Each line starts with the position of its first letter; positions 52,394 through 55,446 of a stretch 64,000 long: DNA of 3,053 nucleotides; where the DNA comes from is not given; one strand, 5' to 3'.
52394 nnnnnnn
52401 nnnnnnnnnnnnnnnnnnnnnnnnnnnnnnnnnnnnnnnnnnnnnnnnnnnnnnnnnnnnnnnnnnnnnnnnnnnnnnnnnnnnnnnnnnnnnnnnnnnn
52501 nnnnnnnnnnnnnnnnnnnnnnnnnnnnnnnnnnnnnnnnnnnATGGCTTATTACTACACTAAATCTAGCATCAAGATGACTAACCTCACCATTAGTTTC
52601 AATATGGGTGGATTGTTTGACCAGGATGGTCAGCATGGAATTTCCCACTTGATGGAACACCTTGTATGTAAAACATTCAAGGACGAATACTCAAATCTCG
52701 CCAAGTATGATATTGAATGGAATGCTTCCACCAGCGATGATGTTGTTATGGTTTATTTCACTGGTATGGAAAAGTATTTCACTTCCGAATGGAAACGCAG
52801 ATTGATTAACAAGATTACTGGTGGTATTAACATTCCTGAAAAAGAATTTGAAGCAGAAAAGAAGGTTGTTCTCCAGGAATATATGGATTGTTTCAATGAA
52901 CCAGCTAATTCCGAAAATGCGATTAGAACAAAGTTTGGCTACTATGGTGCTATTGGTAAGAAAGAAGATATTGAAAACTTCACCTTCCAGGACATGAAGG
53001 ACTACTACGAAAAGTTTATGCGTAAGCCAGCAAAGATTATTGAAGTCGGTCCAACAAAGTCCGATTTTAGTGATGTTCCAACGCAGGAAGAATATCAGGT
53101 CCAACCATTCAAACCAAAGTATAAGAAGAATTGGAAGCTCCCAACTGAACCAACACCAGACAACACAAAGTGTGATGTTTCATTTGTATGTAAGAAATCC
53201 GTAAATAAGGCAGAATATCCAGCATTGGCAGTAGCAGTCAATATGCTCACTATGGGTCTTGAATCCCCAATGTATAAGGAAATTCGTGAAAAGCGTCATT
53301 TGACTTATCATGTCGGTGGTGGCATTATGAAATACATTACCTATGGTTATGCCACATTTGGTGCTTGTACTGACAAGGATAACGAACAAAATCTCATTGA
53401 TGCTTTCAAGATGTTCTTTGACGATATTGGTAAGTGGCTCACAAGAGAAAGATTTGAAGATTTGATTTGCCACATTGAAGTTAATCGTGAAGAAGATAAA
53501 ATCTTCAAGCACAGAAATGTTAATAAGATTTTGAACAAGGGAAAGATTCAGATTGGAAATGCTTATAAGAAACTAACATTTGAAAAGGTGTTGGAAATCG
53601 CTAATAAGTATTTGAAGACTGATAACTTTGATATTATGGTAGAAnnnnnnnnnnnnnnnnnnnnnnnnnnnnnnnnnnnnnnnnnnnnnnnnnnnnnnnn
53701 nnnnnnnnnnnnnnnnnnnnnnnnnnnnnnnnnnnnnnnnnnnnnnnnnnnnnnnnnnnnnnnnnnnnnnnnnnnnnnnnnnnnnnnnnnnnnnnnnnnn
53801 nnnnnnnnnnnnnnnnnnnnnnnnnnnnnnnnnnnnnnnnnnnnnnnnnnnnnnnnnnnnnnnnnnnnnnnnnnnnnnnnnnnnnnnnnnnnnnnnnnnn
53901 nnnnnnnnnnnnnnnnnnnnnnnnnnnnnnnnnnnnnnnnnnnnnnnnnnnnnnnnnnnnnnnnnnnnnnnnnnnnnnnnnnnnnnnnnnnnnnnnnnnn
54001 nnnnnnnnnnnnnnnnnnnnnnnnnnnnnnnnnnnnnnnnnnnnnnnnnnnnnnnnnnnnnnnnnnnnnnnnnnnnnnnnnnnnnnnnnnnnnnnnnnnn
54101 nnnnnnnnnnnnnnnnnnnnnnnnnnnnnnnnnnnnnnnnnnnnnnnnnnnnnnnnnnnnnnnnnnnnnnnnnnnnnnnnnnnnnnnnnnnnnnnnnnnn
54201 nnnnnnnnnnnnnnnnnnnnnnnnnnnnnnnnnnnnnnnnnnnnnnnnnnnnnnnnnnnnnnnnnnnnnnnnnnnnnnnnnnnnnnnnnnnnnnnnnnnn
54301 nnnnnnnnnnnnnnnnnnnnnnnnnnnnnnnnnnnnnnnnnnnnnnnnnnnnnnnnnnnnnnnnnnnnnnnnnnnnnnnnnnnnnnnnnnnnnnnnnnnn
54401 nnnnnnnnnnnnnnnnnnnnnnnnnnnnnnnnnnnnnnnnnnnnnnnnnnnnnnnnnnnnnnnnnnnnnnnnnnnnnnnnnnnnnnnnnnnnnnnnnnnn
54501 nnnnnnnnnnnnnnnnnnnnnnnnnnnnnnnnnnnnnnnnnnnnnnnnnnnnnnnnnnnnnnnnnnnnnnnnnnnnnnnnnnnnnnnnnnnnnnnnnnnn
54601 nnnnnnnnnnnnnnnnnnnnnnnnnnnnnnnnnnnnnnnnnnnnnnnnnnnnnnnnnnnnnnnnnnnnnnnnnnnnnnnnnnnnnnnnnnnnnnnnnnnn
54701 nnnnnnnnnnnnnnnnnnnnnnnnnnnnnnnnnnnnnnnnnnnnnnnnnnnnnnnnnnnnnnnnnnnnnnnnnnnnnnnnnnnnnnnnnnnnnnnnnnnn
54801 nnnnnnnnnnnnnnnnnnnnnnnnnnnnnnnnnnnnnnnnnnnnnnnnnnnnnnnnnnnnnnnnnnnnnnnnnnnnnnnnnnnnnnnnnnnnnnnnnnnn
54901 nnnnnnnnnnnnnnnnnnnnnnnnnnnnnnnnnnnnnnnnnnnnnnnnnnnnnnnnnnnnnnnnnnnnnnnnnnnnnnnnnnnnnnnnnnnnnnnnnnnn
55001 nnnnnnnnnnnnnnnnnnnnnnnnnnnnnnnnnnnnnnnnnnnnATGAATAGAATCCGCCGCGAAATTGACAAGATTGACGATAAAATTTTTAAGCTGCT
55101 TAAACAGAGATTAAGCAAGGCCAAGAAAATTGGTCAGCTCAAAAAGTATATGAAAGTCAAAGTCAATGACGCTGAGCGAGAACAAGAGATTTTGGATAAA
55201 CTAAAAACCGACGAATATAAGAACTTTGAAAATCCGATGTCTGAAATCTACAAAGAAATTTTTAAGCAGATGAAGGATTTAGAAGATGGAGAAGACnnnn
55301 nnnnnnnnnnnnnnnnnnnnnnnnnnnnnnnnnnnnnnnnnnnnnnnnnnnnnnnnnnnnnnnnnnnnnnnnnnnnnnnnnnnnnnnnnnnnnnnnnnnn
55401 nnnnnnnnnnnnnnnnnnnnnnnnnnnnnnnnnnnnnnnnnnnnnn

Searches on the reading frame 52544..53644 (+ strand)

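Call 60: search_protein_families(library=ncbifam, proteins=[window:52544-53644:+], max_evalue=0.01)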
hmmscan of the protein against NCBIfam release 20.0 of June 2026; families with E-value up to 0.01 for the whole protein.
window:52544-53644:+ (367 aa): 1 family
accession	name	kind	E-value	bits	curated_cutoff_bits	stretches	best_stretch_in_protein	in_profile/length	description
NF047422.1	YfmF_fam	equivalog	7.4e-05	21.8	285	1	135-257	163-296/412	EF-P 5-aminopentanol modification-associated protein YfmF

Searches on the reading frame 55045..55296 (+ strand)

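Call 60: search_protein_families(library=ncbifam, proteins=[window:55045-55296:+], max_evalue=0.01)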
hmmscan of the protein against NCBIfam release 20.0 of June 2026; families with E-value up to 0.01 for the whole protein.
window:55045-55296:+ (84 aa): 21 families
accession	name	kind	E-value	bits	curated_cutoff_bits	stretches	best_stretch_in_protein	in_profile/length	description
TIGR01805.1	CM_mono_grmpos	equivalog_domain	1.4e-15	57.3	71.2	1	2-80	2-81/81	chorismate mutase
NF004925.0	PRK06285.1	equivalog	8.3e-13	48.3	77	1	2-55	10-63/99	chorismate mutase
NF009239.0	PRK12595.1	equivalog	1.7e-11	43.7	279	1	1-83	6-89/360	bifunctional 3-deoxy-7-phosphoheptulonate synthase/chorismate mutase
TIGR01807.1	CM_P2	equivalog_domain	2.6e-11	43.7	69.55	1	3-73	3-76/76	chorismate mutase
TIGR01791.2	CM_archaeal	equivalog_domain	4.4e-11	42.6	66.95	1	2-76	2-74/83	chorismate mutase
TIGR01801.1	CM_A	equivalog_domain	5.4e-11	42.6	106.35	1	2-83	7-89/102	chorismate mutase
TIGR01808.1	CM_M_hiGC-arch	equivalog_domain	7.8e-10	38.7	52.15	1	2-59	3-62/74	chorismate mutase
NF008400.0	PRK11199.1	equivalog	1.6e-09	37.2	273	1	2-57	6-61/374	bifunctional chorismate mutase/prephenate dehydrogenase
TIGR01797.1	CM_P_1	equivalog_domain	5.1e-08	33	73.7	1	3-56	3-56/83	chorismate mutase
NF006691.0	PRK09239.1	equivalog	4.2e-07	30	120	1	2-55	13-66/108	chorismate mutase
TIGR01795.1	CM_mono_cladeE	equivalog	6.1e-07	29.9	107.55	1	2-71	6-76/94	chorismate mutase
TIGR01803.1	CM-like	subfamily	1.3e-06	28.4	73.35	1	1-50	1-50/82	chorismate mutase family protein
NF007910.0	PRK10622.1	equivalog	5.3e-06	25.6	577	1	3-56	9-62/386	bifunctional chorismate mutase/prephenate dehydratase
TIGR01799.1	CM_T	equivalog_domain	5.9e-06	26.3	95.9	1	2-55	2-55/83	chorismate mutase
NF005031.0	PRK06443.1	equivalog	1.4e-05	24.6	228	1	1-57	7-63/181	chorismate mutase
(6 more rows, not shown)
